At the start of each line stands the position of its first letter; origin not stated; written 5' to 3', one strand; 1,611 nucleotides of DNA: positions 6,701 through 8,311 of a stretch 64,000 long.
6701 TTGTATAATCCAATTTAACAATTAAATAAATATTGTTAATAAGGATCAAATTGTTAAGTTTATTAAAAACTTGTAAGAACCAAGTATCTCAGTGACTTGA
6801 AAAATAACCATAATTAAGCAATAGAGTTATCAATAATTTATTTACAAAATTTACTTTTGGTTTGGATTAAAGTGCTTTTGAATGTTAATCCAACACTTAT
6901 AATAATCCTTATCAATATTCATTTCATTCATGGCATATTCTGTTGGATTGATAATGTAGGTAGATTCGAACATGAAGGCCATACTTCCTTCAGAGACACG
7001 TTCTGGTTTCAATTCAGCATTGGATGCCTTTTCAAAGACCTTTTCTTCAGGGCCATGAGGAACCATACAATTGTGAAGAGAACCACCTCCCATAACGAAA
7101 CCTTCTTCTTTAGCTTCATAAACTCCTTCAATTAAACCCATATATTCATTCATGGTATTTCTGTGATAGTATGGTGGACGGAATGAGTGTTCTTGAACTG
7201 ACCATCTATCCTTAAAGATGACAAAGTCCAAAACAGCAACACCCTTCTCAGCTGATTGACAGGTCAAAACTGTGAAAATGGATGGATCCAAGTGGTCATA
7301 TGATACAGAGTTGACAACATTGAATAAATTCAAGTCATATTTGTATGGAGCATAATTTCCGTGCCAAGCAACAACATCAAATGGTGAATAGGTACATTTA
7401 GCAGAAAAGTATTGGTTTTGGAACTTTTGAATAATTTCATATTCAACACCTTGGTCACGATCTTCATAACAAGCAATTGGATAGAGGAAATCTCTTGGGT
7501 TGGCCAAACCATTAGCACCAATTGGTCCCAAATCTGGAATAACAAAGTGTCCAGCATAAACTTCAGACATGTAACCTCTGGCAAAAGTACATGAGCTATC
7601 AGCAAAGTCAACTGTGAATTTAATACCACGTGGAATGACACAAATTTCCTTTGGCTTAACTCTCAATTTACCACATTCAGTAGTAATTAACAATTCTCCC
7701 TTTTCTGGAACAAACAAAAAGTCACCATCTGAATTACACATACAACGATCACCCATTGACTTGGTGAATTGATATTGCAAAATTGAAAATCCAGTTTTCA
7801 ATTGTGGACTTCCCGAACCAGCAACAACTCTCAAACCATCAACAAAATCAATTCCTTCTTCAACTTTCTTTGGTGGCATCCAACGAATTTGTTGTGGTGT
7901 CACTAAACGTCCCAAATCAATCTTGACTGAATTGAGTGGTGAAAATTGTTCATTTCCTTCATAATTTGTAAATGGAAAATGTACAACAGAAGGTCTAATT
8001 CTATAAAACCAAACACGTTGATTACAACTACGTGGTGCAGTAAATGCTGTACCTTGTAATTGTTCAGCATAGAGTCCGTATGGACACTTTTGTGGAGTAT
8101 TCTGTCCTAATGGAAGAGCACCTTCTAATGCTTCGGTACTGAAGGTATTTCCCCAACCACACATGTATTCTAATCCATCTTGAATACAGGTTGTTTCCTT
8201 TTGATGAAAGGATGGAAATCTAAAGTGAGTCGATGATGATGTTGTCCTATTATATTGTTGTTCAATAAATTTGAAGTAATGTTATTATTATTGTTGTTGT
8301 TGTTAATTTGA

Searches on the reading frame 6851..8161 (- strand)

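Call 16: search_protein_families(library=pfam, proteins=[window:6851-8161:-], max_evalue=0.001)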
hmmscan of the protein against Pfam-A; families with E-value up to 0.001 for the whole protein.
window:6851-8161:- (436 aa): 2 families
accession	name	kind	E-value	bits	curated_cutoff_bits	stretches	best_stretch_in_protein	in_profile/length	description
PF20510.4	HgmA_N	-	1.4e-115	385.7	20.2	1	2-277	5-273/273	Homogentisate 1,2-dioxygenase N-terminal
PF04209.19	HgmA_C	-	3.6e-73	244.8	21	1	279-431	2-153/153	Homogentisate 1,2-dioxygenase C-terminal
